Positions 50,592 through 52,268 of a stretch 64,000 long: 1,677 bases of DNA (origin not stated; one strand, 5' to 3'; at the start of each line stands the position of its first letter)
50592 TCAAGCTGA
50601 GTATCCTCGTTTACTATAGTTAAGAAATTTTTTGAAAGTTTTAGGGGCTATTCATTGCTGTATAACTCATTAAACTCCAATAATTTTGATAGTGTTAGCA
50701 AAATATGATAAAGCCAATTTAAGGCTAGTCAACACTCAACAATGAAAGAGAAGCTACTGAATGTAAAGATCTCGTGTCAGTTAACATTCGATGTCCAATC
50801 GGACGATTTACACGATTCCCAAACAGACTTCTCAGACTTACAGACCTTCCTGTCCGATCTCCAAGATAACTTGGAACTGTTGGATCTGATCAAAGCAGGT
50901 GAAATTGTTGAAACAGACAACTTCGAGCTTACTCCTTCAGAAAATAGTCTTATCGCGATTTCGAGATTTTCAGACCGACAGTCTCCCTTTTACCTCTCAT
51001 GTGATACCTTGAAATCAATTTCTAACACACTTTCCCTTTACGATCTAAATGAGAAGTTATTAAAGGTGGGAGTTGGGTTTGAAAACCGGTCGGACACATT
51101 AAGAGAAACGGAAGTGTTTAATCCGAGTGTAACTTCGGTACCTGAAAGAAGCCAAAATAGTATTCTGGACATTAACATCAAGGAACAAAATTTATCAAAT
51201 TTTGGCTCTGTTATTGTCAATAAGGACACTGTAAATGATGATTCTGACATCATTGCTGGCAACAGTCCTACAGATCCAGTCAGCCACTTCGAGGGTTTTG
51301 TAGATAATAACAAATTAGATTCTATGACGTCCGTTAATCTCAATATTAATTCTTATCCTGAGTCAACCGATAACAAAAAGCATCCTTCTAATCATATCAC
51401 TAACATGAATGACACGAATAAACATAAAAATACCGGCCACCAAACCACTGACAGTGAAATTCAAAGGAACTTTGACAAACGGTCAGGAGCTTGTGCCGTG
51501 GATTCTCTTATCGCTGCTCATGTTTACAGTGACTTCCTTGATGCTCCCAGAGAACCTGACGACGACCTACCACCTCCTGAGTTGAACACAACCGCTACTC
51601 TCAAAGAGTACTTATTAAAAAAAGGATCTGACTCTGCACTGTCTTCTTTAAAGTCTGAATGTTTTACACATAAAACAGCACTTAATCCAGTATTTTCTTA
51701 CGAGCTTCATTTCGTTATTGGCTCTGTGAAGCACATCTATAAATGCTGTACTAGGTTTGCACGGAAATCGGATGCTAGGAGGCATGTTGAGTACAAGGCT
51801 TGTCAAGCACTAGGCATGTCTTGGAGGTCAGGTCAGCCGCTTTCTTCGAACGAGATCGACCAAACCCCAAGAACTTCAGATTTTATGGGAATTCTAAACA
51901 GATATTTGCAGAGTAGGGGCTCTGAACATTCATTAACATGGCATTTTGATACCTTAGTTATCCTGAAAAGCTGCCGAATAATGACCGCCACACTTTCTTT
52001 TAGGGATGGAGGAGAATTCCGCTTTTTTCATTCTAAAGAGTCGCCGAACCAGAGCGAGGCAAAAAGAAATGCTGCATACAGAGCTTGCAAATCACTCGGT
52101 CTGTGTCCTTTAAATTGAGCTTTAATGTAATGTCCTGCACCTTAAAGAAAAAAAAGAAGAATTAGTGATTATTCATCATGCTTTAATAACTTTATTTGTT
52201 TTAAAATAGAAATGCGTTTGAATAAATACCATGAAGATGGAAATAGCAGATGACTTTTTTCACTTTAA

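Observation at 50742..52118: Intronless ORF with two dsRBD-like motifs, sandwiched between TEs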

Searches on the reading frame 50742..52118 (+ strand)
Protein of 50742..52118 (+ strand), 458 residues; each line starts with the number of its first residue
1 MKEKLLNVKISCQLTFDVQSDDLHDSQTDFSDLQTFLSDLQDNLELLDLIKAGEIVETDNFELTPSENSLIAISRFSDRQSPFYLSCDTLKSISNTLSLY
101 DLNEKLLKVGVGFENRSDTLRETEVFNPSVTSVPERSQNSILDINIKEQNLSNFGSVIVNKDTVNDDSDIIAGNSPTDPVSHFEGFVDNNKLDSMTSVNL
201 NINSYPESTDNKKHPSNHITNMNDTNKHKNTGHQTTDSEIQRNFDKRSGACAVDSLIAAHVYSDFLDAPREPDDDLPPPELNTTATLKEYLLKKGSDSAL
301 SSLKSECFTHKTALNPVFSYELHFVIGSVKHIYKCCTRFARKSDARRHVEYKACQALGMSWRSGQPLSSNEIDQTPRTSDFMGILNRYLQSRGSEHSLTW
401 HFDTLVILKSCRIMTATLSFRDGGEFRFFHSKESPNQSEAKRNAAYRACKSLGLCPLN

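Call 3: search_protein_families(library=pfam, proteins=[window:50742-52118:+], max_evalue=10)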
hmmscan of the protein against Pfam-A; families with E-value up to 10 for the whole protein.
window:50742-52118:+ (458 aa): 2 families
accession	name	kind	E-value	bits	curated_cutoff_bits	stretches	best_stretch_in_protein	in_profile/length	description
PF03368.19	Dicer_dimer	-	0.00025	21.4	23.7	1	384-452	4-72/89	Dicer dimerisation domain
PF13640.12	2OG-FeII_Oxy_3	-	0.059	14.8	27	1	386-437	4-59/98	2OG-Fe(II) oxygenase superfamily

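Call 5: find_homologous_proteins(query=window:50742-52118:+, max_evalue=0.01)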
Query window:50742-52118:+ (458 aa): 3 proteins with E <= 0.01 among 3573 candidates.
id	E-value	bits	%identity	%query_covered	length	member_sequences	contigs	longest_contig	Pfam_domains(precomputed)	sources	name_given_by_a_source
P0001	5.7e-255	864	100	79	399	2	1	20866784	-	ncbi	ncbi:hypothetical protein ACHWQZ_G012835 [Mnemiopsis leidyi]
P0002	3.8e-156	538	58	100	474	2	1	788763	-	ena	-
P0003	9.1e-155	534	59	100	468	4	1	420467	-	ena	-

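Call 8: find_encoding_contigs(protein=P0002, flank=10000, max_places=4)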
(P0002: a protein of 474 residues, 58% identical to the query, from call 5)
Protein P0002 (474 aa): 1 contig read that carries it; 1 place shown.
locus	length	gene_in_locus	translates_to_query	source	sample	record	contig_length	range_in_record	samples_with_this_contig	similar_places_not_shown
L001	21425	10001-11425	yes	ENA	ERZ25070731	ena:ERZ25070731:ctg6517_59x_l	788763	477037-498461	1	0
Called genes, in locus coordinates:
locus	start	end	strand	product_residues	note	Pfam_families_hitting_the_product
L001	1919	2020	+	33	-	-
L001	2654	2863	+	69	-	-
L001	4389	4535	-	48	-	-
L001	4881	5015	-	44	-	-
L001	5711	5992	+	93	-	-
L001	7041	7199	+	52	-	-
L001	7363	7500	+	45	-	-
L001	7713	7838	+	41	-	-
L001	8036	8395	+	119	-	-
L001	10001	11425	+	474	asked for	-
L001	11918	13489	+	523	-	-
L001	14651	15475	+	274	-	-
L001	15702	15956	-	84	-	-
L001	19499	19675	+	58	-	-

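Call 9: find_encoding_contigs(protein=P0003, flank=10000, max_places=4)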
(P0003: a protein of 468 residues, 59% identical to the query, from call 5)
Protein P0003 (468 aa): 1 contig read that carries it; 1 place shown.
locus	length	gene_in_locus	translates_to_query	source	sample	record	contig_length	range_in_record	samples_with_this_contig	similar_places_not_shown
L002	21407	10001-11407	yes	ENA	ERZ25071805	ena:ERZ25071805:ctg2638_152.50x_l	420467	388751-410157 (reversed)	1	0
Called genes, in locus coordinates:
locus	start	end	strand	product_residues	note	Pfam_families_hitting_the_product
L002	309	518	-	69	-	-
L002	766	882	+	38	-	-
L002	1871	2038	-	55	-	-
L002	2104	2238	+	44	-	-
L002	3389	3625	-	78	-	-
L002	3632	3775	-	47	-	-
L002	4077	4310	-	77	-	-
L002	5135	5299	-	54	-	-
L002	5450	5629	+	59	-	-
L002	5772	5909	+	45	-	-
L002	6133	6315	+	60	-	-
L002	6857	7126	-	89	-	-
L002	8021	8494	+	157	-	-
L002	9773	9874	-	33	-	-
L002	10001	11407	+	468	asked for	-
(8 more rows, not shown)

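Call 19: predict_structure(alignment_id=A2)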
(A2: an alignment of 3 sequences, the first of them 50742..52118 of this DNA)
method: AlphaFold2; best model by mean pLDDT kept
length: 458 residues; sequences in the alignment: 3
mean_pLDDT: 39.5   pTM: 0.26
mean pLDDT of the five models: 39.5, 35.6, 35.2, 34.4, 33.3
residues with pLDDT >= 90: 0; 70-90: 39; 50-70: 90; < 50: 329
segments of 3 or more residues with pLDDT < 50: 1-283, 309-317, 335-339, 358-373, 404-413
pLDDT, mean of each block of 10 residues (from residue 1): 21 24 29 36 36 26 27 33 37 37 40 30 27 24 24 25 29 29 25 24 27 28 26 27 25 23 26 33 54 54 53 44 58 51 57 50 29 56 78 64 39 58 73 63 80 67
secondary structure, 60 per line:
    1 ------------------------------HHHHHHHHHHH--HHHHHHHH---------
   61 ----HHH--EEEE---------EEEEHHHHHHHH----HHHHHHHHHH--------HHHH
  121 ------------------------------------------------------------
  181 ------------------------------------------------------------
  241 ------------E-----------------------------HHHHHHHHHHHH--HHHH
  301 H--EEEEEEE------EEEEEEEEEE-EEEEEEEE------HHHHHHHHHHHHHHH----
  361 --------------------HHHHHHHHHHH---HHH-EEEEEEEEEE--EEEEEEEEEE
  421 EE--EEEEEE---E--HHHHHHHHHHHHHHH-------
elements in order: H31-41 H44-51 E70-73 E83-86 H87-94 H99-108 H117-120 H283-294 H297-301 E304-310 E317-326 E328-335 H342-356 H381-391 E399-408 E411-422 E425-430 H437-451

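Call 21: search_protein_representatives(alignment_id=A2)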
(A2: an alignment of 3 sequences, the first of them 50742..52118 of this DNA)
Query: 3 sequences, 472 profile positions. Proteins with E-value up to 0.001 (for the whole library): 14; up to 1e-10: 11; up to 1e-30: 6. The best 14 are listed.
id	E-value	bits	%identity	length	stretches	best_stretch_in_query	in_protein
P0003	3.0e-288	972.8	-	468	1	1-472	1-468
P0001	2.1e-220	749.1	-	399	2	1-379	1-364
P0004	6.8e-43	163.7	-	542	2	1-374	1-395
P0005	2.7e-40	155.2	-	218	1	279-469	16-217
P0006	3.7e-33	131.6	-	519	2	1-375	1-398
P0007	3.6e-32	128.4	-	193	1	278-471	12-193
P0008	2.4e-28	115.8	-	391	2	277-469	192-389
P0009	9.6e-23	97.3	-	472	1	1-374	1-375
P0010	1.8e-20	89.8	-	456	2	1-131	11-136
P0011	6.8e-20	87.9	-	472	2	78-382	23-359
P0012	4.3e-15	72.1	-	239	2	288-382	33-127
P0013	8.8e-08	48.0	-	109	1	3-74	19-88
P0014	9.4e-07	44.6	-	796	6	439-469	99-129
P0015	1.1e-06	44.4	-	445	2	290-372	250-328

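Call 23: list_cluster_members(proteins=[P0004, P0005, P0006, P0007, P0008, P0009, P0010, P0011, P0012, P0015])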
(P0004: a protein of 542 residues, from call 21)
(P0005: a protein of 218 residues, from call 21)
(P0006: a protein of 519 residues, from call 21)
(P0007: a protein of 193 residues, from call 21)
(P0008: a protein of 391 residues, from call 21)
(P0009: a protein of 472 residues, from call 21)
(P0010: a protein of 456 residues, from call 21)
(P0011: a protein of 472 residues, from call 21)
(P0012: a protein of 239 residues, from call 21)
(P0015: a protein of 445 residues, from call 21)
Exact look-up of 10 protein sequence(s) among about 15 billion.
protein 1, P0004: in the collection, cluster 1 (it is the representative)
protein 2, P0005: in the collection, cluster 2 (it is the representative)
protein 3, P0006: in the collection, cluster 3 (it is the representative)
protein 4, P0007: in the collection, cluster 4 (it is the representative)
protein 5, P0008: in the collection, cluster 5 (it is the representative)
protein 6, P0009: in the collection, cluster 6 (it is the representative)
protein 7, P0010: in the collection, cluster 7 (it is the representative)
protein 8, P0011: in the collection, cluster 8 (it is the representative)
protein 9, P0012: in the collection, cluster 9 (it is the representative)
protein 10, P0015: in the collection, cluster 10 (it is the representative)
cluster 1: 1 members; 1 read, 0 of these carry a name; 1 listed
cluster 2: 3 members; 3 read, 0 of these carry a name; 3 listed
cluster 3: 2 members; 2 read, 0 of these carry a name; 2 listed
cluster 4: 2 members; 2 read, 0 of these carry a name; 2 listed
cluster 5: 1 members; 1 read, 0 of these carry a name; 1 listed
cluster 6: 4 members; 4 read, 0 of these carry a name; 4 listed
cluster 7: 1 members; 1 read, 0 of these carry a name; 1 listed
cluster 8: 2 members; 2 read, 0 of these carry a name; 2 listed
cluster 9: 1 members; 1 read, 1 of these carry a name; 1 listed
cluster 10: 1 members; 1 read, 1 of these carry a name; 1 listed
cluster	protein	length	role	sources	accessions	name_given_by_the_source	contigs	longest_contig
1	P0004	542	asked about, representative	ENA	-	-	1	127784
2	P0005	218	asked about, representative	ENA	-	-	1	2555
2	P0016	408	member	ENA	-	-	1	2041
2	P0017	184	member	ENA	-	-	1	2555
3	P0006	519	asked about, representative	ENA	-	-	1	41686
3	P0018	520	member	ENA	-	-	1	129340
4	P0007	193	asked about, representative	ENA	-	-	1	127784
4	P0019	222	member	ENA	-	-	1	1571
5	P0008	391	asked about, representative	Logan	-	-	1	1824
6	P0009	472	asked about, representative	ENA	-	-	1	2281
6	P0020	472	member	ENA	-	-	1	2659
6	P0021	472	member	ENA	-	-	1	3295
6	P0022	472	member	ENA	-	-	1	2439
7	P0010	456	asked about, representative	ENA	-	-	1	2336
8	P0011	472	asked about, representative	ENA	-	-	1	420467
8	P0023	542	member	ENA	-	-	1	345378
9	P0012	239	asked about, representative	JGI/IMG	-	hypothetical protein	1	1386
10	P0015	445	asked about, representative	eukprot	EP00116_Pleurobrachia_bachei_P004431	sb/3464693/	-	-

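Call 24: search_protein_families(library=pfam, proteins=[P0004, P0006, P0008, P0009, P0010, P0011, P0015, P0005, P0007, P0012], max_evalue=1)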
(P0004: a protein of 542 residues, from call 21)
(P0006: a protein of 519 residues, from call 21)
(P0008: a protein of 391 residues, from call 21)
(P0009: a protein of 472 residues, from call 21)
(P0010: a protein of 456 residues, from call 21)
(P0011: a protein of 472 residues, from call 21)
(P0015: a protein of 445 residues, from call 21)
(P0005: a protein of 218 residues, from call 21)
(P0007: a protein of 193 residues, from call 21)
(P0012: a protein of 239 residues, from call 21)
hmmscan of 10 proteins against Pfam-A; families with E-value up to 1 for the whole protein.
P0004 (542 aa): 2 families
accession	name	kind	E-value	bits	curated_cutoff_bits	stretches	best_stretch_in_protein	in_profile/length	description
PF03368.19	Dicer_dimer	-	7e-06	26.4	23.7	1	369-398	49-77/89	Dicer dimerisation domain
PF00035.32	dsrm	-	0.015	16.3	23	0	473-537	4-66/66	Double-stranded RNA binding motif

P0006 (519 aa): 2 families
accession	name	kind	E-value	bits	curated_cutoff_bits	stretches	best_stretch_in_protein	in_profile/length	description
PF03368.19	Dicer_dimer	-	3.7e-06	27.3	23.7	2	472-512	31-70/89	Dicer dimerisation domain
PF00035.32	dsrm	-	0.00082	20.3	23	0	444-511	2-63/66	Double-stranded RNA binding motif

P0008 (391 aa): 2 families
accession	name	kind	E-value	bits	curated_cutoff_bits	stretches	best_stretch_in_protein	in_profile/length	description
PF03368.19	Dicer_dimer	-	0.0053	17.2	23.7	0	315-387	1-72/89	Dicer dimerisation domain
PF00035.32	dsrm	-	0.14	13.2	23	1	315-387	1-66/66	Double-stranded RNA binding motif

P0009 (472 aa): 4 families
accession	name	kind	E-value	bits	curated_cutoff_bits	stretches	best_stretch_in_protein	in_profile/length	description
PF00035.32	dsrm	-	5.6e-06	27.3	23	1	392-469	1-66/66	Double-stranded RNA binding motif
PF03368.19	Dicer_dimer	-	9.9e-06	25.9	23.7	1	348-373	48-72/89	Dicer dimerisation domain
PF00732.25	GMC_oxred_N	-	0.05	13.8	23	0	354-412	78-133/218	GMC oxidoreductase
PF14709.13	DND1_DSRM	-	0.056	14.2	25.7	0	408-469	17-79/80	double strand RNA binding domain from DEAD END PROTEIN 1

P0010 (456 aa): 3 families
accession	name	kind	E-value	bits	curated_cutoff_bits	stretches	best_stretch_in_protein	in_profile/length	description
PF00035.32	dsrm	-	5.5e-09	36.9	23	2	383-452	1-66/66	Double-stranded RNA binding motif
PF03368.19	Dicer_dimer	-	4.8e-05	23.8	23.7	1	333-359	47-72/89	Dicer dimerisation domain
PF24995.1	DSRM_2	-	0.021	15.7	27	1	427-453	52-78/79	dsRNA binding domain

P0011 (472 aa): 2 families
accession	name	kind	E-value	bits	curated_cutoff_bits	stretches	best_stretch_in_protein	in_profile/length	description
PF03368.19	Dicer_dimer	-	2.7e-05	24.6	23.7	1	324-357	47-80/89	Dicer dimerisation domain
PF00035.32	dsrm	-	0.033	15.2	23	0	279-349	5-66/66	Double-stranded RNA binding motif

P0015 (445 aa): 1 family
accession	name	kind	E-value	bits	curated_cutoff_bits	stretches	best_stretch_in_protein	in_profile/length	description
PF00035.32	dsrm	-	6.4e-06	27.1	23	1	365-440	1-66/66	Double-stranded RNA binding motif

P0005 (218 aa): 3 families
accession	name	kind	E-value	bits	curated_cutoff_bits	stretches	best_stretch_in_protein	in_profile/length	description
PF03368.19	Dicer_dimer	-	1.5e-07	31.8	23.7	2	192-216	49-73/89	Dicer dimerisation domain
PF00035.32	dsrm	-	9.7e-05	23.3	23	1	144-215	3-66/66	Double-stranded RNA binding motif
PF11774.14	Lsr2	-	0.18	11.9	29.6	1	177-195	19-37/58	Lsr2 dimerization domain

P0007 (193 aa): 3 families
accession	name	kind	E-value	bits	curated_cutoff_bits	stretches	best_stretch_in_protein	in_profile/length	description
PF03368.19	Dicer_dimer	-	1.7e-09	38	23.7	2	125-190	3-73/89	Dicer dimerisation domain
PF00035.32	dsrm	-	1.2e-07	32.6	23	1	123-189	1-66/66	Double-stranded RNA binding motif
PF24995.1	DSRM_2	-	0.12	13.3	27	0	171-189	59-77/79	dsRNA binding domain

P0012 (239 aa): 2 families
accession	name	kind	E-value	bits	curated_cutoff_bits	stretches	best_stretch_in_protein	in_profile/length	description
PF03368.19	Dicer_dimer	-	4.4e-08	33.5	23.7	2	48-118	6-73/89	Dicer dimerisation domain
PF00035.32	dsrm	-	1.4e-06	29.2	23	2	64-117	19-66/66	Double-stranded RNA binding motif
